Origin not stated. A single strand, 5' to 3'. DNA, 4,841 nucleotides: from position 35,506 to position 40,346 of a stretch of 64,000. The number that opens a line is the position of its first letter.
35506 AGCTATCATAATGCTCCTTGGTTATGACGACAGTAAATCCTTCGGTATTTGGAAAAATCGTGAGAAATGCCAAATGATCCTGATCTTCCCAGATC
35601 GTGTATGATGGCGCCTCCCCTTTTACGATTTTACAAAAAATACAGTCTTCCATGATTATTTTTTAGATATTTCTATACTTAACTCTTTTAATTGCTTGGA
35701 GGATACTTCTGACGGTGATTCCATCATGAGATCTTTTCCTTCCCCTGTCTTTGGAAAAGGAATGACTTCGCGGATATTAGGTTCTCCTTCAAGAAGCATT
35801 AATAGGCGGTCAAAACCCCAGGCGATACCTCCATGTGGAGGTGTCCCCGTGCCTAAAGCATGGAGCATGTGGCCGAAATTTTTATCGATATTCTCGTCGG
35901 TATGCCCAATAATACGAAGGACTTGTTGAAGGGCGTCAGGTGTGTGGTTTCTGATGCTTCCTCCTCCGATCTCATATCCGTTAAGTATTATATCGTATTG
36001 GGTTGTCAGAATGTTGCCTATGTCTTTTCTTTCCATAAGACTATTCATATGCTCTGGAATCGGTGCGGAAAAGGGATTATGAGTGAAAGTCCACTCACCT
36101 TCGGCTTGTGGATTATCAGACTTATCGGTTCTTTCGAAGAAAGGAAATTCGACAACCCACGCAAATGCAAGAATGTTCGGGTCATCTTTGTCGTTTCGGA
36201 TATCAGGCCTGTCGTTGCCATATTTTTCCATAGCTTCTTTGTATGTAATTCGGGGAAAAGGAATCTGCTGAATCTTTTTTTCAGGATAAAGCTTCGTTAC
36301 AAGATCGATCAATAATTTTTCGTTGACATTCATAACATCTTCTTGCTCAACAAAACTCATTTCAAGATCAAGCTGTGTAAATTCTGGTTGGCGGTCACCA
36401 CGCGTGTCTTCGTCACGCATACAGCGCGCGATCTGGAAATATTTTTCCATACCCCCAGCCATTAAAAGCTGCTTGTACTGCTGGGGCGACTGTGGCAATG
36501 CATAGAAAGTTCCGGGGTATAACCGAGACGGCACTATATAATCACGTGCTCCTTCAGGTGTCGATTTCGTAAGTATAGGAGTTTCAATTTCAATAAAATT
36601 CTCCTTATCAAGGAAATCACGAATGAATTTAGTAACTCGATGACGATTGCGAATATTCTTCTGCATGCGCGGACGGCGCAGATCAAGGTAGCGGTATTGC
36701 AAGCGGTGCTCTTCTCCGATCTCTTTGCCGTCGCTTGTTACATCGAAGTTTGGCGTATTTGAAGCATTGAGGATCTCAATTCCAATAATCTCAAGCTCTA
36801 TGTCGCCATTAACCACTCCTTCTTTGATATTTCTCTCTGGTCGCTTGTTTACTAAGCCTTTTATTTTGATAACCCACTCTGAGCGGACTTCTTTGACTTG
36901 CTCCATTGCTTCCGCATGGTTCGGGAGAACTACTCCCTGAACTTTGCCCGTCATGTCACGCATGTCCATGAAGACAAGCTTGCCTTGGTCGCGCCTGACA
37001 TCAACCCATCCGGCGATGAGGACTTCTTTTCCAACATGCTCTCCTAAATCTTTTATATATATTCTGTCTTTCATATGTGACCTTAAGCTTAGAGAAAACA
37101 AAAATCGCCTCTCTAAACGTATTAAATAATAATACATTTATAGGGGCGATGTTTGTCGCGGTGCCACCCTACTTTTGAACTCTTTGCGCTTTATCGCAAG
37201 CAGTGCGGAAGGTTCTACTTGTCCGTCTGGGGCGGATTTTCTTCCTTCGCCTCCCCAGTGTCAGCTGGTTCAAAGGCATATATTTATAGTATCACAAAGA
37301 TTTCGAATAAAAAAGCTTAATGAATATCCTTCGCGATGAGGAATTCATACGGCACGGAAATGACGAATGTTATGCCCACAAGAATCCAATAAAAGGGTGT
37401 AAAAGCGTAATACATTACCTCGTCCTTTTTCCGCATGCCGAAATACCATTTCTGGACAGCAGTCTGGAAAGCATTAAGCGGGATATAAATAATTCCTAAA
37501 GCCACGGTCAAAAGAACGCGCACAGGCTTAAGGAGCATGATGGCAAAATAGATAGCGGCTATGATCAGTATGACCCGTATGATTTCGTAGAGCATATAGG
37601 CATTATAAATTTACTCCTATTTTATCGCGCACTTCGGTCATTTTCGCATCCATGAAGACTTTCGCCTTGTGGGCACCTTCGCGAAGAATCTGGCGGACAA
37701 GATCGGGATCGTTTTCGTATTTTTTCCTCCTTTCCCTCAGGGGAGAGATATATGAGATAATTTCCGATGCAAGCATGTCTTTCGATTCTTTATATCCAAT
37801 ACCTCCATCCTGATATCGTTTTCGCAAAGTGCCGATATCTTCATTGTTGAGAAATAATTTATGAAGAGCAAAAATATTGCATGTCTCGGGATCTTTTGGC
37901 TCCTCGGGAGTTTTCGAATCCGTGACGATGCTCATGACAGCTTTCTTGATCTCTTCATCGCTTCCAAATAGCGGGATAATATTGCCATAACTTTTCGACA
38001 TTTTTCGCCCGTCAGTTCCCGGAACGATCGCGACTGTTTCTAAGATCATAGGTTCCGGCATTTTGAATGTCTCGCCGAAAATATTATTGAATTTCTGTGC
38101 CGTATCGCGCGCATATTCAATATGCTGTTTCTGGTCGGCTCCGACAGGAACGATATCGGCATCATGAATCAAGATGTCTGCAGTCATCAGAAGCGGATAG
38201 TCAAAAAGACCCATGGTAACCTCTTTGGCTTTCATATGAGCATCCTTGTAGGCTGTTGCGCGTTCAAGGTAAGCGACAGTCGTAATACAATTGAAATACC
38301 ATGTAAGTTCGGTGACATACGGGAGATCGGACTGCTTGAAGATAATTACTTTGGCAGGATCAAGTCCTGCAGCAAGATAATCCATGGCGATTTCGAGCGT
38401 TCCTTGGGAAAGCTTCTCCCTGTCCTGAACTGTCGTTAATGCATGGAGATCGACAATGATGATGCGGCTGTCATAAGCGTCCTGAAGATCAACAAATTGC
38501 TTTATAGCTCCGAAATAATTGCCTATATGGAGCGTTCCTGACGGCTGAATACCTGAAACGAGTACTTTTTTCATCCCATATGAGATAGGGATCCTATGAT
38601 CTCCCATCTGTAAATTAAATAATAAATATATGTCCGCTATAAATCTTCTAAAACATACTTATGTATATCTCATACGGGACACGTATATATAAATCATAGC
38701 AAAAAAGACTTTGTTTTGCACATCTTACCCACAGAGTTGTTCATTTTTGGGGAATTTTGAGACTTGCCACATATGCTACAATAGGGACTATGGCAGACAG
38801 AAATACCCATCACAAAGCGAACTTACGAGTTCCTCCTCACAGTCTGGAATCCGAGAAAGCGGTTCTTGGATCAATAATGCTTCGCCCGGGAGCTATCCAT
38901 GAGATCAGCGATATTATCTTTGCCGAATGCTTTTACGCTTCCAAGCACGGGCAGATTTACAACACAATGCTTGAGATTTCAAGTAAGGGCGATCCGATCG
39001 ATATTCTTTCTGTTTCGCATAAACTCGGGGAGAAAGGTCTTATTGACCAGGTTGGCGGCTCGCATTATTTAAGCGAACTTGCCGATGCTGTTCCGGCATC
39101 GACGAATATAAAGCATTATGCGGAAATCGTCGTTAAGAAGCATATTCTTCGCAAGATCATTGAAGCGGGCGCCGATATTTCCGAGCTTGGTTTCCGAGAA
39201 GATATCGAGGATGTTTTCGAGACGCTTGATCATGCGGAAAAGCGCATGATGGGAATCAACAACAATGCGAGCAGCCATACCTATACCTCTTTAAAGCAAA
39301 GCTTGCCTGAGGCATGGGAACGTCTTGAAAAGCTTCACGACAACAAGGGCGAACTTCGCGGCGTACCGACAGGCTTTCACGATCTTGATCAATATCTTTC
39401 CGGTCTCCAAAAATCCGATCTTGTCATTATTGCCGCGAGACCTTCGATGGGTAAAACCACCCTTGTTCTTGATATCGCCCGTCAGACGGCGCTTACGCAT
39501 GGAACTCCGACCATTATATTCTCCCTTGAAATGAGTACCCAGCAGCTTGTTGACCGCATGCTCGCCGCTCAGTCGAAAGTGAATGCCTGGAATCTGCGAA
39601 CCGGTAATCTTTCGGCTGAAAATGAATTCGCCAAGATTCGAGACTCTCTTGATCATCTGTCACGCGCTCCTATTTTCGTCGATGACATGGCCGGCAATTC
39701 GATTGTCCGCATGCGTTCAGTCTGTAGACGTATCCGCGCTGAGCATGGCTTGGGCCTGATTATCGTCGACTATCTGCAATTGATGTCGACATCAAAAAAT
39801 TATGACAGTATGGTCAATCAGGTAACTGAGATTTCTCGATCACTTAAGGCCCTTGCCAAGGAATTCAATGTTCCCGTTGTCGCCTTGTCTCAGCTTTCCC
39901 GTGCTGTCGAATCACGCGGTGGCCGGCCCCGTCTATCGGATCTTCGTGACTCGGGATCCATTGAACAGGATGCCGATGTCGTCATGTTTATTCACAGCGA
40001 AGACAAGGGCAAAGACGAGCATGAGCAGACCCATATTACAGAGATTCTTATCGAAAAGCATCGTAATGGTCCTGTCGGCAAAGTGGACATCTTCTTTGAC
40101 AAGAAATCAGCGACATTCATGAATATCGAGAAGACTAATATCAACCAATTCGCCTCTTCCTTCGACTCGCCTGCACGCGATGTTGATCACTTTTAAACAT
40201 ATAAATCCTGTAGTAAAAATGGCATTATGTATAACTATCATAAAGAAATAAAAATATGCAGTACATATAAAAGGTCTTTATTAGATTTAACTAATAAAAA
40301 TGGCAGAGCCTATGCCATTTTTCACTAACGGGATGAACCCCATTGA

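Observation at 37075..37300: Apparent T-box riboswitch controlling aspS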

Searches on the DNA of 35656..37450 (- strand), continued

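Call 64: search_with_rna_model(model_id=R1, sources=[L081, L082, L083, L084, L085, L086, L087, L088, L089, L090, L091, L092, L093, L094, L095, L096, L097, L098, L099, L100, L101, L102, L103, L104, L105, L106, L107, L108, L109, L110, L111, L112, L113, L114, L115, L116, L117, L118, L119, L120, L121, L122, L123, L124, L125, L126, L127, L128, L129, L130, L131, L132, L133], max_evalue=0.001, make_alignment=true)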
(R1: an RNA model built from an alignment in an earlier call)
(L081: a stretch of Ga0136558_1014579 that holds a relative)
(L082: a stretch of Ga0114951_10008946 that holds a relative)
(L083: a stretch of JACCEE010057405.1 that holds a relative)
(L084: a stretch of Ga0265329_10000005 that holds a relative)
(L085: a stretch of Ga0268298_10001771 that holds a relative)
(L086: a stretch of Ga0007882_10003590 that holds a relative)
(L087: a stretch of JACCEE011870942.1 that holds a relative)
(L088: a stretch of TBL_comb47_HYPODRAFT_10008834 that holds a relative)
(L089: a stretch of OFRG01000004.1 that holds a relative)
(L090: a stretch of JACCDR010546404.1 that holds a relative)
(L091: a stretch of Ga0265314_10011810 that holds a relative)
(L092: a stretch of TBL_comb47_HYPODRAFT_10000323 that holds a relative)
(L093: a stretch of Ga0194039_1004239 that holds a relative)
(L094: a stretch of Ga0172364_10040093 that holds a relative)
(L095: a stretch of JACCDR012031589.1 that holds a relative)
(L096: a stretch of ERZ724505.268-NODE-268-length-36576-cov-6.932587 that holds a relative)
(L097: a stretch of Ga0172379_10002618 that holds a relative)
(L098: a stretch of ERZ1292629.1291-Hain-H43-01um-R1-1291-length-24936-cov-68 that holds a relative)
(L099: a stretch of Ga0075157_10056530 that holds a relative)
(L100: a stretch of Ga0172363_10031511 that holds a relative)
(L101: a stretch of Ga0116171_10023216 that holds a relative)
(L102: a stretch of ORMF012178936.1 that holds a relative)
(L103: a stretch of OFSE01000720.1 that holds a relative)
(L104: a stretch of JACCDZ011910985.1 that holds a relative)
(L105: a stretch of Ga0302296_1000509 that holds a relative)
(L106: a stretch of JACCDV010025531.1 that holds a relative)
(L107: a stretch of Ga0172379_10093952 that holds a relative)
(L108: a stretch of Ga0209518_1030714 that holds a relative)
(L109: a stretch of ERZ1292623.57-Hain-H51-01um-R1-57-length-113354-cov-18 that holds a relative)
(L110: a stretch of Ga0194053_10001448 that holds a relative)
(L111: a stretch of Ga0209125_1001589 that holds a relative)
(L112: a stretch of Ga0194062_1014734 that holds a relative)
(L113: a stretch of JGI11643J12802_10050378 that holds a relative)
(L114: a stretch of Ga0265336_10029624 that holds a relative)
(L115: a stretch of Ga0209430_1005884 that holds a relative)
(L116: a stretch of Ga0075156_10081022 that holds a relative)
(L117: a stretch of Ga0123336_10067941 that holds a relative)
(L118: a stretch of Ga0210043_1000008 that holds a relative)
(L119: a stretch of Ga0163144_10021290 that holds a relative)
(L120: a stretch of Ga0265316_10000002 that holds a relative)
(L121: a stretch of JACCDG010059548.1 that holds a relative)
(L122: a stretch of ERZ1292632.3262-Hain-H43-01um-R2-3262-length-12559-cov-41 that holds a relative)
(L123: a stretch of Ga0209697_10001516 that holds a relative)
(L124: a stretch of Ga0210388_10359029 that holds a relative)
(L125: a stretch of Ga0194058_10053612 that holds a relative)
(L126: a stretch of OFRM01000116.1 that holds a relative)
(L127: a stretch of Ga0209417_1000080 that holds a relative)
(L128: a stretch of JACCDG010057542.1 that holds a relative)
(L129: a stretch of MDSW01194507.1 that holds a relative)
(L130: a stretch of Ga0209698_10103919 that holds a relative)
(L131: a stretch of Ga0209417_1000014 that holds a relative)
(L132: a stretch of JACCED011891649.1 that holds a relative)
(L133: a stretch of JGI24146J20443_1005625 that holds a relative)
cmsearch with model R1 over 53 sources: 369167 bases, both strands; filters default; matches with E-value up to 0.001: 53.
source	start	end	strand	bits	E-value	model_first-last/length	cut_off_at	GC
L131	4737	4881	+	137.2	5.1e-28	1-148/148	no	0.46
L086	4932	5078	-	135.2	1.4e-27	1-148/148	no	0.39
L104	755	900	+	131.4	1e-26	1-148/148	no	0.4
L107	266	412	+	129.9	2.1e-26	1-148/148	no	0.46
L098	535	682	-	129.9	2.2e-26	1-148/148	no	0.48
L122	206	353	+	129.9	2.2e-26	1-148/148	no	0.48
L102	9787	9931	+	129.1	3.1e-26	1-148/148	no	0.48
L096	2549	2693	+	128.7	3.8e-26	1-148/148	no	0.55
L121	7597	7743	-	128.3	4.8e-26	1-148/148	no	0.54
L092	7417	7561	-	127.5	7.3e-26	1-148/148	no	0.43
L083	2352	2497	-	127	9.4e-26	1-148/148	no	0.43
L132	1768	1913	-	127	9.4e-26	1-148/148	no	0.43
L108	731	874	+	126.7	1.1e-25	1-148/148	no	0.42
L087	3918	4068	-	126.2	1.4e-25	1-148/148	no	0.44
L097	4428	4580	+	123.8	4.7e-25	1-148/148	no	0.45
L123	2273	2417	-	122.4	9.8e-25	1-148/148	no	0.52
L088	9353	9494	-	121.2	1.8e-24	1-148/148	no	0.46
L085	12240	12393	+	120.1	3e-24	1-148/148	no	0.48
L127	205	346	+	119.1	5.1e-24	1-148/148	no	0.44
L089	2293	2436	-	118.7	6.4e-24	1-148/148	no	0.47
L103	7465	7608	+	118.7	6.4e-24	1-148/148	no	0.47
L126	5647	5790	+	118.7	6.4e-24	1-148/148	no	0.47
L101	3678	3822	-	118.1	8.8e-24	1-148/148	no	0.44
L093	5129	5304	+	117.6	1.1e-23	1-148/148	no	0.45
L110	4589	4764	+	117.6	1.1e-23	1-148/148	no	0.45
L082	1858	2000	-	117.6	1.1e-23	1-148/148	no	0.44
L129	4800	4948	+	117.1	1.4e-23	1-148/148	no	0.48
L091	4488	4642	+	116.6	1.8e-23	1-148/148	no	0.55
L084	1280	1434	-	115.4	3.3e-23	1-148/148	no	0.55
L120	5431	5585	+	115.4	3.3e-23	1-148/148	no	0.55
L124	858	1004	+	115.3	3.6e-23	1-148/148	no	0.54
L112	464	610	-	114.5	5.3e-23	1-148/148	no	0.5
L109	14615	14763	-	114.3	5.9e-23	1-148/148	no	0.47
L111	31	177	-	114.3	6e-23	1-148/148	no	0.43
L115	3254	3400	+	114.3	6e-23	1-148/148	no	0.43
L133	2203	2349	+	114.3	6e-23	1-148/148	no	0.43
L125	959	1105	-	114.1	6.5e-23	1-148/148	no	0.52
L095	6554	6684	+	112.3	1.6e-22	1-148/148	no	0.46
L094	905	1058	-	110.9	3.3e-22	1-148/148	no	0.55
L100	1811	1964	-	110.9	3.3e-22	1-148/148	no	0.55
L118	7508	7662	+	109.2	8.1e-22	1-148/148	no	0.47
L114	1424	1600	-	106.9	2.6e-21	1-148/148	no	0.49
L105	5046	5191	-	105.2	6.1e-21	1-148/148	no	0.57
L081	2326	2493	+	104.2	1e-20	1-148/148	no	0.42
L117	151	297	-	104.2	1e-20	1-148/148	no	0.56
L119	1853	2020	-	103.8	1.3e-20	1-148/148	no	0.44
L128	1583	1736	-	101.9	3.3e-20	1-148/148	no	0.49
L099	1489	1646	-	101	5.2e-20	1-148/148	no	0.51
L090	2988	3144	-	100.1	8.4e-20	1-148/148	no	0.5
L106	1583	1739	+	99.8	9.4e-20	1-148/148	no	0.51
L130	905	1048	-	99.3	1.3e-19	1-148/148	no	0.58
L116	1614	1765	+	97.6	2.9e-19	1-148/148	no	0.52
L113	6710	6864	+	79.1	3.6e-15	1-148/148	no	0.6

Alignment A3: 53 matches aligned to the model, 210 columns, each read 5' to 3' on its own strand. Consensus structure (alignment columns), stored with it:
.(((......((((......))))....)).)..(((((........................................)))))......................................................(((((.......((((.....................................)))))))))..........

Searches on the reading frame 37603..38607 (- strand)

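Call 6: search_protein_families(library=ncbifam, proteins=[window:37603-38607:-])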
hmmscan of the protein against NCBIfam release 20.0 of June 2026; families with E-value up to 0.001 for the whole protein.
window:37603-38607:- (334 aa): 11 families
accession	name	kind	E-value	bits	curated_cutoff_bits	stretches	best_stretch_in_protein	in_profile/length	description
NF009207.0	PRK12556.1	equivalog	3.4e-104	348.3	479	1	13-332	3-331/332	tryptophan--tRNA ligase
NF008923.0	PRK12284.1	equivalog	1.9e-100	336.7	597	1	14-332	3-331/431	tryptophan--tRNA ligase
TIGR00233.1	trpS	equivalog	2.9e-90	302.9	176.75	1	12-331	1-327/328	tryptophan--tRNA ligase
NF008922.0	PRK12283.1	equivalog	4.7e-78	262.8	572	2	13-180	3-174/400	tryptophan--tRNA ligase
NF008925.0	PRK12285.1-2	equivalog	1.2e-24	87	451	1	13-299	62-355/365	tryptophan--tRNA ligase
NF008927.0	PRK12285.1-4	equivalog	3.1e-17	62.7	478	1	11-300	71-365/385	tryptophan--tRNA ligase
NF006330.0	PRK08560.1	equivalog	7.6e-17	61.3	220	1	19-225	38-246/342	tyrosine--tRNA ligase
NF008926.0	PRK12285.1-3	equivalog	1.1e-14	54.2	320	2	15-175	67-230/429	tryptophan--tRNA ligase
TIGR00234.1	tyrS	equivalog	6.7e-10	38.6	113.8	1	13-291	35-307/406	tyrosine--tRNA ligase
NF008924.0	PRK12285.1-1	equivalog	1.8e-08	34.1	644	1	15-299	75-360/381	tryptophan--tRNA ligase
NF008928.0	PRK12285.1-5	equivalog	1.4e-06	27.2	891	1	16-173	95-252/530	tryptophan--tRNA ligase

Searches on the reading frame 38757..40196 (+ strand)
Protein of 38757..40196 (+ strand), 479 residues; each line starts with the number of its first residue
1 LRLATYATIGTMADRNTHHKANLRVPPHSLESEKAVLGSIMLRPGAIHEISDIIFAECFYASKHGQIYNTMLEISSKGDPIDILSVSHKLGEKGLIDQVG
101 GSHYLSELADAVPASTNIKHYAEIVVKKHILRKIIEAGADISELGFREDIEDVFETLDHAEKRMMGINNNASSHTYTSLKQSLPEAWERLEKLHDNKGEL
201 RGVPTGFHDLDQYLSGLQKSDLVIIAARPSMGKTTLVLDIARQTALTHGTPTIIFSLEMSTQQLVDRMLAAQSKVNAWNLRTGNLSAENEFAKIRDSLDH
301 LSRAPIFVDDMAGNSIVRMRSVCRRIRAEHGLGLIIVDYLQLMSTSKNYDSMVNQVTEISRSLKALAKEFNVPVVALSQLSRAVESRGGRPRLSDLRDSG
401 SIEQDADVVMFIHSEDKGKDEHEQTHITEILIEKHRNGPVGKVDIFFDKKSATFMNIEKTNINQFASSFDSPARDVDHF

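Call 62: search_protein_families(library=ncbifam, max_evalue=1e-40, proteins=[window:38757-40196:+])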
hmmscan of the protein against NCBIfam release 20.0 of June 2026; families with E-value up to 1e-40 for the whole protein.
window:38757-40196:+ (479 aa): 15 families
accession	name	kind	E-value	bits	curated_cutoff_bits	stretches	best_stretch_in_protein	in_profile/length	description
TIGR00665.1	DnaB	equivalog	2.2e-153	511.2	385.25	1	26-458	2-434/435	replicative DNA helicase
NF004384.0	PRK05748.1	equivalog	6.8e-152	506.1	525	1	20-463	4-448/452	replicative DNA helicase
NF005852.0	PRK07773.1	equivalog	2.5e-145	486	780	1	9-401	7-398/886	replicative DNA helicase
NF004109.0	PRK05595.1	equivalog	4.6e-129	431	737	1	21-458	3-439/444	replicative DNA helicase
TIGR03600.1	phage_DnaB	exception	6.9e-127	423.9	498.65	1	29-447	1-421/421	phage replicative helicase, DnaB family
NF006443.0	PRK08760.1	equivalog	1.2e-125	419.5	741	1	13-465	20-475/476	replicative DNA helicase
NF005369.0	PRK06904.1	equivalog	2e-119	399.4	809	1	17-459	16-466/474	replicative DNA helicase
NF006606.0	PRK09165.1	equivalog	2.4e-119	399.2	540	1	14-462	9-492/497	replicative DNA helicase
NF005424.0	PRK07004.1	equivalog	3.8e-113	378.5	834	1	21-459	10-453/460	replicative DNA helicase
NF005945.0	PRK08006.1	equivalog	8e-113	377.7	898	1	18-457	19-463/471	replicative DNA helicase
NF040583.1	dnaB_SPI-7_type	exception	1.2e-111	373.9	655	1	27-456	2-433/434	SPI-7-type island replicative DNA helicase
NF006458.0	PRK08840.1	equivalog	1.2e-107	360.5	884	1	22-457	16-456/464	replicative DNA helicase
NF006306.0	PRK08506.1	equivalog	1.2e-102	343.9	596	1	29-424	6-396/472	replicative DNA helicase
NF004967.0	PRK06321.1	equivalog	7.4e-95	318.6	751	1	16-461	6-469/472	replicative DNA helicase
NF005240.0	PRK06749.1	subfamily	4e-84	282.9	686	1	30-457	6-427/428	replicative DNA helicase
